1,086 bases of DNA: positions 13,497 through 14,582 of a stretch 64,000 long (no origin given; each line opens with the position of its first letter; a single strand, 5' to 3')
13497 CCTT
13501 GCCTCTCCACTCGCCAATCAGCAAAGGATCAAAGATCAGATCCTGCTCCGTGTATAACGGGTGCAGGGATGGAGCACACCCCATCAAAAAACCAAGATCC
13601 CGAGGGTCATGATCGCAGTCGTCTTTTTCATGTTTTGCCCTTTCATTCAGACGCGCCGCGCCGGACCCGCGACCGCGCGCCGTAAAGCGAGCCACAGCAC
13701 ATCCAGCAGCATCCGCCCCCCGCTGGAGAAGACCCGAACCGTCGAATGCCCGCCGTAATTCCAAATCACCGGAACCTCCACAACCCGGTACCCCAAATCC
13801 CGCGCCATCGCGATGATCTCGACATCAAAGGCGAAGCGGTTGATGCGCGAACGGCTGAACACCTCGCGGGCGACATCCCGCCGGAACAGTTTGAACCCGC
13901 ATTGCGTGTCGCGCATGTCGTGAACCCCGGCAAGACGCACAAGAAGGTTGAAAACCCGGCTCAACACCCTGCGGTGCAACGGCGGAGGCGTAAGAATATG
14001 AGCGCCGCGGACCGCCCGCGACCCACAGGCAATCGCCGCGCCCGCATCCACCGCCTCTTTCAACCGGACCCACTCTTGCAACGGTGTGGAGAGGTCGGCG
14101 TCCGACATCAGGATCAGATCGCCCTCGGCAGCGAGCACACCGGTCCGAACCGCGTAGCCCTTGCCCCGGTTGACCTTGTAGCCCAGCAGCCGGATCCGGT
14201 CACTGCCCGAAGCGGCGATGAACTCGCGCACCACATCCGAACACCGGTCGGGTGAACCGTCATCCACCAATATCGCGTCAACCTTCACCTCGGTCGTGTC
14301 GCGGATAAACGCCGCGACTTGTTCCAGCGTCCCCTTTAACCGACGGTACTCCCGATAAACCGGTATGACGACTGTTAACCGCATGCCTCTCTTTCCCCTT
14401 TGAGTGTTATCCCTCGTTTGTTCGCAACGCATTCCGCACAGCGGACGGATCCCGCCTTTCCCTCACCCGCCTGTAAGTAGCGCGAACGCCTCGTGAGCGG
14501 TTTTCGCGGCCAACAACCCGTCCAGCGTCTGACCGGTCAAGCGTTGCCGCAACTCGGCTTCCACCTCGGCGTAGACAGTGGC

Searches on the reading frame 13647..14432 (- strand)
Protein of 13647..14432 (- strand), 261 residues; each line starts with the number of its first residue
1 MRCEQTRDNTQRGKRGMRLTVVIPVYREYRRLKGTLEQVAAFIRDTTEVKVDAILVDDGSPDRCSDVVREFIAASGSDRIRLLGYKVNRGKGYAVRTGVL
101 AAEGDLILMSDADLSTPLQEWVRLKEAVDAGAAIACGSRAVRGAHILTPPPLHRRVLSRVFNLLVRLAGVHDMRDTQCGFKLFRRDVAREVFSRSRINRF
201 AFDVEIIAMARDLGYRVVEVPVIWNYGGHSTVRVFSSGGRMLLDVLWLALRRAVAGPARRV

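Call 5: search_protein_families(library=pfam, proteins=[window:13647-14432:-], max_evalue=1)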
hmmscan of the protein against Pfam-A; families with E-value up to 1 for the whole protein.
window:13647-14432:- (261 aa): 3 families
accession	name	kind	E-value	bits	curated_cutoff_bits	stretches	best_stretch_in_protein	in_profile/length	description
PF00535.33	Glycos_transf_2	-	1e-24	87.8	23.3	1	20-192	1-168/168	Glycosyl transferase family 2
PF10111.15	Glyco_tranf_2_2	-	0.00011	22.2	27.3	1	20-114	1-92/276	Glycosyltransferase like family 2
PF13641.12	Glyco_tranf_2_3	-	0.002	18.6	27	1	19-113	3-96/230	Glycosyltransferase like family 2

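Call 6: search_protein_families(library=ncbifam, proteins=[window:13647-14432:-], max_evalue=1)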
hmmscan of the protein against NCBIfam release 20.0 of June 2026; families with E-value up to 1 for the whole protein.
window:13647-14432:- (261 aa): 20 families
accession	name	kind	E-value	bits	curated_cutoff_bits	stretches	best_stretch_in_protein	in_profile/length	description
NF007986.1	PRK10714.1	equivalog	1.5e-18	66.9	529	1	18-222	7-198/316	undecaprenyl-phosphate 4-deoxy-4-formamido-L-arabinose transferase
NF047588.1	GlcsyltransPgfSStrep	equivalog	1.8e-16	60.2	500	1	17-201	1-177/308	glycosyltransferase PgfS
NF041391.1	DPhHxTase_Halo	equivalog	8e-14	51.1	375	1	36-238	10-198/213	dolichyl-phosphate hexose transferase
NF058614.1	PPMAGASynPpgS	equivalog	1.4e-12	47.6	370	1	21-231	4-203/226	polyprenyl-phospho-N-acetylgalactosaminyl synthase PpgS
TIGR03937.1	PgaC_IcaA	equivalog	1.5e-10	40.6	422.3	1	8-113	36-135/407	poly-beta-1,6-N-acetyl-D-glucosamine synthase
NF038302.1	EPS_HpsE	equivalog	1.8e-10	40.3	300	1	18-155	2-138/307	hormogonium polysaccharide biosynthesis glycosyltransferase HpsE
NF041875.1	EPS_EpsD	equivalog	2e-09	37.3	370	1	19-117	1-93/325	exopolysaccharide biosynthesis glycosyltransferase EpsD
NF010496.0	PRK13915.1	equivalog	4.4e-09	35.9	262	1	11-122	25-135/307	glucosyl-3-phosphoglycerate synthase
TIGR04283.1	glyco_like_mftF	equivalog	2.5e-08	33.8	182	1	19-136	1-106/221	TIGR04283 family arsenosugar biosynthesis glycosyltransferase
NF007482.0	PRK10073.1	equivalog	7.9e-08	31.7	423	1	17-113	6-95/334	glycosyltransferase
TIGR04182.1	glyco_TIGR04182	equivalog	3.2e-07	30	325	1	20-226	3-192/293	S-layer glycoprotein N-glycosyltransferase AglJ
NF041394.1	GtaseAglG_Halo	equivalog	4.2e-05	23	440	1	17-140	1-119/304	glucosyl-dolichyl phosphate glucuronosyltransferase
TIGR04242.1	nodulat_NodC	equivalog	0.00017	20.7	550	1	8-114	39-142/395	chitooligosaccharide synthase NodC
TIGR03469.1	HpnB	hypoth_equivalog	0.00021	20.4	379.25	1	18-124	45-156/386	hopene-associated glycosyltransferase HpnB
TIGR03111.1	glyc2_xrt_Gpos1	hypoth_equivalog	0.00036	19.5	363.95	1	14-113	46-141/439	TIGR03111 family XrtG-associated glycosyltransferase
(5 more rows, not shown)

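Call 8: find_encoding_contigs(protein=window:13647-14432:-, flank=5000, max_places=10)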
Protein window:13647-14432:- (261 aa): no gene with exactly this product is on record in the collection.
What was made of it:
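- Tried and rejected: Exact look-up of the 261-aa GT2 ORF: not on record, because the gene callers use the 245-aa start (call 8).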

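Call 45: find_homologous_proteins(query=window:13647-14384:-, max_evalue=1e-40)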
Query window:13647-14384:- (245 aa): 4394 proteins with E <= 1e-40 among 8000 candidates; the best 120 are listed.
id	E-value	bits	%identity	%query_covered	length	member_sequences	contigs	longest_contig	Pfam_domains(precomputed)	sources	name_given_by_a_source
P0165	1.6e-154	530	100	100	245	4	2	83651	PF00535.33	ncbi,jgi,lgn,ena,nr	ncbi:MAG TPA: glycosyltransferase family 2 protein [Kiritimatiellia bacterium]|jgi:dolichyl-phosphat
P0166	2.4e-109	382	72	100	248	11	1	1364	PF00535.33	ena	-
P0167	1.4e-108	380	71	100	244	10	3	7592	PF00535.33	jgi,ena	-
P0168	1.7e-107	376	71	100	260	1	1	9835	PF00535.33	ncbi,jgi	-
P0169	1.3e-106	373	70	100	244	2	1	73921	PF00535.33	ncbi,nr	ncbi:MAG: glycosyltransferase family 2 protein [Kiritimatiellae bacterium]|nr:glycosyltransferase fa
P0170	3.7e-105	369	69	100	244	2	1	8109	PF00535.33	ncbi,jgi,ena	-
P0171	3.8e-105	369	68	98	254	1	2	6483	PF00535.33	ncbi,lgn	ncbi:MAG: dolichyl-phosphate beta-glucosyltransferase [bacterium]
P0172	4.3e-105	368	69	100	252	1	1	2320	PF00535.33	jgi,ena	-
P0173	5.2e-105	368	68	100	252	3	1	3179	PF00535.33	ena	-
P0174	1.0e-104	367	68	100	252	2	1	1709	PF10111.15,PF00535.33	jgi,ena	-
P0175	7.4e-104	364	68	98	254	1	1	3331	PF00535.33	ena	-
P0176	1.1e-103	364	66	99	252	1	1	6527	PF10111.15,PF00535.33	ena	-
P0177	1.3e-103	363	68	99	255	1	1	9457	PF00535.33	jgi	jgi:dolichyl-phosphate beta-glucosyltransferase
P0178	1.3e-103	363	70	99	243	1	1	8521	PF10111.15,PF00535.33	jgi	jgi:dolichyl-phosphate beta-glucosyltransferase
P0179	3.8e-103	362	67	99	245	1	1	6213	PF10111.15,PF00535.33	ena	-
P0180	4.3e-103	362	69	99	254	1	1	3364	PF10111.15,PF00535.33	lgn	-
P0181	4.4e-103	362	70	100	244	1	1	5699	PF00535.33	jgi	jgi:dolichyl-phosphate beta-glucosyltransferase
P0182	1.1e-102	360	68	97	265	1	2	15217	PF00535.33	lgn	-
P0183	1.8e-101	356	68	98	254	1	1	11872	PF00535.33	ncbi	-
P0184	2.0e-101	356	67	100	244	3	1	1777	PF00535.33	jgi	-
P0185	2.9e-101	356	67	100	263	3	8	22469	PF00535.33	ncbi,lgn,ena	-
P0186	6.4e-101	355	69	96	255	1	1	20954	PF00535.33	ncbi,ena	-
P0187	7.2e-101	354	69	96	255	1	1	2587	PF00535.33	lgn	-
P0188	2.5e-100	353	66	100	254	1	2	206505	PF00535.33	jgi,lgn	jgi:dolichyl-phosphate beta-glucosyltransferase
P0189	3.0e-100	352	67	99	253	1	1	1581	PF00535.33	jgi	jgi:dolichyl-phosphate beta-glucosyltransferase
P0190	3.6e-100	352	67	98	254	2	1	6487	PF13641.13,PF00535.33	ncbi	-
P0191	4.2e-100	352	68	98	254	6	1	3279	PF00535.33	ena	-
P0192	4.8e-100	352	66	99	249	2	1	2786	PF10111.15,PF00535.33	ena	-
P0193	4.8e-100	352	68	98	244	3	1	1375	PF10111.15,PF13641.13,PF00535.33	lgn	-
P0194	5.7e-100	352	66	99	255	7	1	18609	PF00535.33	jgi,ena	jgi:dolichyl-phosphate beta-glucosyltransferase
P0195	7.9e-100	351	68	97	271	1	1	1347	PF00535.33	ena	-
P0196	8.6e-100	351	67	97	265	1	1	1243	PF00535.33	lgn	-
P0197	1.3e-99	350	67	98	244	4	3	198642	PF10111.15,PF00535.33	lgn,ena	-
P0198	2.5e-99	349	69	97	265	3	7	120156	PF00535.33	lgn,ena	-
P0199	4.0e-99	349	67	98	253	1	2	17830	PF10111.15,PF00535.33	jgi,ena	-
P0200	4.9e-99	349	66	99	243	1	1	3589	PF00535.33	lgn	-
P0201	5.9e-99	348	65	99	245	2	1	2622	PF00535.33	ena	-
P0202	7.6e-99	348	66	100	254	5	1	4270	PF10111.15,PF00535.33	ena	-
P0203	1.1e-98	347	66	98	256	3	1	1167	PF00535.33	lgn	-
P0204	2.1e-98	346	66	100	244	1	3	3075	PF00535.33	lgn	-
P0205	2.2e-98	346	65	100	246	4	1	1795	PF10111.15,PF00535.33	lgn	-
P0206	2.2e-98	346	68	98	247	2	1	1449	PF13641.13,PF00535.33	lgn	-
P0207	3.5e-98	346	65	98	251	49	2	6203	PF00535.33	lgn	-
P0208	4.6e-98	345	67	99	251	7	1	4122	PF10111.15,PF00535.33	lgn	-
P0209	6.0e-98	345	65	100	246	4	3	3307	PF10111.15,PF00535.33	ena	-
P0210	8.0e-98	345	66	100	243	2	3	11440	PF00535.33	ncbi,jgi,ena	-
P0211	8.7e-98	344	65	100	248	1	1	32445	PF00535.33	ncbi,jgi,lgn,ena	-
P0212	1.0e-97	344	69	92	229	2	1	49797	PF00535.33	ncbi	-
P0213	1.1e-97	344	66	97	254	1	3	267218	PF10111.15,PF00535.33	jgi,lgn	jgi:dolichyl-phosphate beta-glucosyltransferase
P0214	1.6e-97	344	65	100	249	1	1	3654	PF00535.33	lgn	-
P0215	1.7e-97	343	68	97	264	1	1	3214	PF00535.33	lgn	-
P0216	1.8e-97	343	67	98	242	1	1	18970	PF00535.33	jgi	jgi:dolichyl-phosphate beta-glucosyltransferase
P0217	2.4e-97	343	64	100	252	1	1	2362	PF00535.33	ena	-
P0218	4.2e-97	342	66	97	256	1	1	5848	PF13641.13,PF00535.33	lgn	-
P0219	6.1e-97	342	65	100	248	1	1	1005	PF00535.33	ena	-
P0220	7.1e-97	341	66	98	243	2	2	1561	PF10111.15,PF00535.33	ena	-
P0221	7.3e-97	341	65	100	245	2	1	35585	PF10111.15,PF00535.33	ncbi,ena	-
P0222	7.9e-97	341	65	100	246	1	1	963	PF00535.33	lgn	-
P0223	9.1e-97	341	65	98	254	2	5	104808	PF00535.33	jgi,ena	-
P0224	1.4e-96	340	66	100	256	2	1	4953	PF00535.33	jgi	jgi:dolichyl-phosphate beta-glucosyltransferase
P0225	3.0e-96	339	64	99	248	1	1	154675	PF00535.33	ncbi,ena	-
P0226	3.3e-96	339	65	96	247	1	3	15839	PF00535.33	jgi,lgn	jgi:dolichyl-phosphate beta-glucosyltransferase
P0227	4.6e-96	339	65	100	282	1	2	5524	PF00535.33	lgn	-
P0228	1.1e-95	337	66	92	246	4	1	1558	PF00535.33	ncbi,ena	-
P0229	1.6e-95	337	64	100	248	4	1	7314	PF00535.33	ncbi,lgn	-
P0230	1.6e-95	337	66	97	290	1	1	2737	PF00535.33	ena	-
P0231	2.2e-95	337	64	100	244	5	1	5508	PF10111.15,PF00535.33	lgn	-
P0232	2.6e-95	336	68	97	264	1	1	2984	PF00535.33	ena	-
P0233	3.4e-95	336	64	100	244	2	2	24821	PF00535.33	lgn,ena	-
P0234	3.8e-95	336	64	98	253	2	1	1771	PF10111.15,PF13641.13,PF00535.33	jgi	-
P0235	3.9e-95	336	68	93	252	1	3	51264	PF00535.33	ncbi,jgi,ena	-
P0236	6.5e-95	335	65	98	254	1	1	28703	PF00535.33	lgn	-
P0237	1.2e-94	334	65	98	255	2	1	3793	PF00535.33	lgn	-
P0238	2.5e-94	333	64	99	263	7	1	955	PF10111.15,PF00535.33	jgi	jgi:dolichyl-phosphate beta-glucosyltransferase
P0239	8.9e-94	331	64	98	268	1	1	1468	PF00535.33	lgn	-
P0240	9.0e-94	331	71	87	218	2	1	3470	PF00535.33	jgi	-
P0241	1.4e-93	331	65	96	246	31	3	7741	PF00535.33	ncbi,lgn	-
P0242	1.4e-93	331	63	100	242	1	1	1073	PF10111.15,PF00535.33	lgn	-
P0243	3.6e-93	329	65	96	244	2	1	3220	PF13641.13,PF00535.33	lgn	-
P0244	4.8e-93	329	65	97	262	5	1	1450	PF00535.33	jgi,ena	-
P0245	1.0e-92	328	63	99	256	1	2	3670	PF00535.33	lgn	-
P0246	1.3e-92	327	64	100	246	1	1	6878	PF00535.33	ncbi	-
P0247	3.3e-91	323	65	97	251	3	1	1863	PF00535.33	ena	-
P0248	8.9e-91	321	60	98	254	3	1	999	PF10111.15,PF00535.33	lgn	-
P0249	1.0e-90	321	63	96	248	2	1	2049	PF00535.33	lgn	-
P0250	2.0e-90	320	59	99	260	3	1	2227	PF10111.15,PF00535.33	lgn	-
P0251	2.4e-90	320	65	96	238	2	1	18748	PF00535.33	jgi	jgi:dolichyl-phosphate beta-glucosyltransferase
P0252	4.4e-90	319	64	96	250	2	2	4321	PF00535.33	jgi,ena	-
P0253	1.8e-89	317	65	96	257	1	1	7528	PF00535.33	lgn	-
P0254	2.2e-89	317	60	97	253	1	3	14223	PF00535.33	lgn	-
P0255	1.0e-88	315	62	99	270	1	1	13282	PF00535.33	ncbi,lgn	-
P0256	1.2e-88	314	60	98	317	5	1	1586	PF00535.33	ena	-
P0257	3.4e-88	313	65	97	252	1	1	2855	PF10111.15,PF13641.13,PF00535.33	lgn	-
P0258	5.3e-88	312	63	97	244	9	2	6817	PF00535.33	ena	-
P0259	1.8e-87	311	59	96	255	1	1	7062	PF00535.33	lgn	-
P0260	3.1e-87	310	61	96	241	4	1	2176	PF00535.33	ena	-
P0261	4.5e-87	309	62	96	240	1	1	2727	PF10111.15,PF00535.33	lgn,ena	-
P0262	4.5e-87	309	62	96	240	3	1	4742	PF10111.15,PF00535.33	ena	-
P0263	9.6e-87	308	58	96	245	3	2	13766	PF00535.33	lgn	-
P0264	1.8e-86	307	62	96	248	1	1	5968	PF00535.33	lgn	-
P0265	1.9e-86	307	58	97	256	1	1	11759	PF00535.33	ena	-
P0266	2.6e-86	307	61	98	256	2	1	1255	PF00535.33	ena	-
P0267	5.4e-86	306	62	98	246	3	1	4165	PF00535.33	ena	-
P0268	6.0e-86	306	61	96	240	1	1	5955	PF10111.15,PF00535.33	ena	-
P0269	6.3e-86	306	60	97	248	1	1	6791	PF00535.33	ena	-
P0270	8.1e-85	302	61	96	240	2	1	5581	PF10111.15,PF00535.33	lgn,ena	-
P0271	1.1e-84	302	62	98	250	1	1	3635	PF13641.13,PF00535.33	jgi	jgi:dolichyl-phosphate beta-glucosyltransferase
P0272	1.8e-84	301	58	97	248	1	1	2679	PF00535.33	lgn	-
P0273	3.4e-84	300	60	96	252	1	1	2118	PF00535.33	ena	-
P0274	4.5e-84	300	58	95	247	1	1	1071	PF00535.33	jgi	-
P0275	7.5e-84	299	59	95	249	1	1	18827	PF00535.33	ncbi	ncbi:MAG: glycosyltransferase family 2 protein [Kiritimatiellia bacterium]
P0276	8.7e-84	299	57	97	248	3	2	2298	PF00535.33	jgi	jgi:dolichyl-phosphate beta-glucosyltransferase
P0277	8.9e-84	299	62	96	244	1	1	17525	PF10111.15,PF00535.33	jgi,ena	-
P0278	1.7e-83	298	60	96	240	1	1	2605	PF10111.15,PF00535.33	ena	-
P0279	2.2e-83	297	59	96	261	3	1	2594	PF10111.15,PF00535.33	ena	-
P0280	2.6e-83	297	59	96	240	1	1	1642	PF10111.15,PF00535.33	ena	-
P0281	4.4e-83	296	60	96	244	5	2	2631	PF10111.15,PF00535.33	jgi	-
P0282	5.7e-83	296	57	95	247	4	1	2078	PF00535.33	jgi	-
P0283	3.7e-82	293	59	96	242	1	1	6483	PF00535.33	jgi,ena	-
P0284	5.8e-82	293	56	98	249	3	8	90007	PF00535.33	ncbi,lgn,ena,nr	ncbi:MAG: glycosyltransferase family 2 protein [Kiritimatiellae bacterium]|nr:glycosyltransferase fa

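Call 47: find_encoding_contigs(protein=P0169, flank=5000, max_places=2)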
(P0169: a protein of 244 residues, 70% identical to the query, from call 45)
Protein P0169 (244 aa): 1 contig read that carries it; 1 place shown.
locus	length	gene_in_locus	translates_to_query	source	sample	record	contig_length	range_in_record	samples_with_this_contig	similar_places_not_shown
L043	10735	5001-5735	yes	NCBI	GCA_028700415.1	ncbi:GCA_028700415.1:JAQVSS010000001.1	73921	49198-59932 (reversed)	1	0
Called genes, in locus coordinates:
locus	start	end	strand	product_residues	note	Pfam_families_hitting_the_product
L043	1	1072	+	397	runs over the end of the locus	PF02463:SMC_N (weak), PF13175:AAA_15, PF13476:AAA_23 (weak), PF13304:AAA_21, PF13175:AAA_15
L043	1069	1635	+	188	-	PF14103:DUF4276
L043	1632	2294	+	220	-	PF00731:AIRC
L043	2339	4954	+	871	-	PF00999:Na_H_Exchanger, PF00359:PTS_EIIA_2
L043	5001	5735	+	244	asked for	PF00535:Glycos_transf_2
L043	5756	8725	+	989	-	PF00890:FAD_binding_2 (faint), PF12831:FAD_oxidored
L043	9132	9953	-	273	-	PF00657:Lipase_GDSL (weak), PF13472:Lipase_GDSL_2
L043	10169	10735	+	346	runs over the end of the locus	PF08545:ACP_syn_III, PF08541:ACP_syn_III_C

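Call 48: find_encoding_contigs(protein=P0168, flank=5000, max_places=2)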
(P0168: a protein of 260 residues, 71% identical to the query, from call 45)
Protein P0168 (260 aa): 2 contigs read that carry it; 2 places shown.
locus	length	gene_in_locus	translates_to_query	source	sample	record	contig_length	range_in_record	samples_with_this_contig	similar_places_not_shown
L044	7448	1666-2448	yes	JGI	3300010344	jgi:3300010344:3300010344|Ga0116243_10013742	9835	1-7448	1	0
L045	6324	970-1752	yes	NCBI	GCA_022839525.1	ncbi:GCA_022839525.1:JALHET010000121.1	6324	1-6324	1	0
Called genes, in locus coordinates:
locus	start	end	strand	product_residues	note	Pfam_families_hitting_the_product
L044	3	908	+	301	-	?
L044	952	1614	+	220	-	PF00731:AIRC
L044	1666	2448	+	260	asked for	PF00535:Glycos_transf_2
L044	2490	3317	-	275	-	PF00657:Lipase_GDSL (weak), PF13472:Lipase_GDSL_2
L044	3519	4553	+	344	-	PF08545:ACP_syn_III, PF08541:ACP_syn_III_C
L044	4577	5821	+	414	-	PF00109:ketoacyl-synt, PF00108:Thiolase_N (weak), PF02801:Ketoacyl-synt_C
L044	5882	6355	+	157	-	PF22817:ApeP-like, PF07977:FabA, PF22818:ApeI-like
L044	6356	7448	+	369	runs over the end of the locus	PF00180:Iso_dh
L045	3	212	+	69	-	?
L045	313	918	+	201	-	PF00731:AIRC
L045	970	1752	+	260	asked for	PF00535:Glycos_transf_2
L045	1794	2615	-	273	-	PF00657:Lipase_GDSL (weak), PF13472:Lipase_GDSL_2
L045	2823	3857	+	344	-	PF08545:ACP_syn_III, PF08541:ACP_syn_III_C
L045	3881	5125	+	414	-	PF00109:ketoacyl-synt, PF00108:Thiolase_N (weak), PF02801:Ketoacyl-synt_C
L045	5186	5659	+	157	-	PF22817:ApeP-like, PF07977:FabA, PF22818:ApeI-like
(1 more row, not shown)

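Call 49: find_encoding_contigs(protein=P0167, flank=5000, max_places=2)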
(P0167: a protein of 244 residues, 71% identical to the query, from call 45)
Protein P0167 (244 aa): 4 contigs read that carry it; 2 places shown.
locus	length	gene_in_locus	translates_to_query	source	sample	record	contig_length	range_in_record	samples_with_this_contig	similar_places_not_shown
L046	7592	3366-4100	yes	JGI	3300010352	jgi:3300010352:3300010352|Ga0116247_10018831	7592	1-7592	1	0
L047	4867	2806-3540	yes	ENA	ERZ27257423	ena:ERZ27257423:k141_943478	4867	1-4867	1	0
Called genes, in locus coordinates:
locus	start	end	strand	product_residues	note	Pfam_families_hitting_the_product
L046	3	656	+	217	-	?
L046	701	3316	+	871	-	PF00999:Na_H_Exchanger, PF00359:PTS_EIIA_2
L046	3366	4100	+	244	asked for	PF00535:Glycos_transf_2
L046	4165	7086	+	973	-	PF00890:FAD_binding_2 (faint), PF07992:Pyr_redox_2 (faint), PF12831:FAD_oxidored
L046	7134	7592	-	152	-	?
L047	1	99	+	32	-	?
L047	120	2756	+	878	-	PF00999:Na_H_Exchanger, PF00359:PTS_EIIA_2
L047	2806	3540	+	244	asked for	PF00535:Glycos_transf_2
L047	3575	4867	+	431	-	?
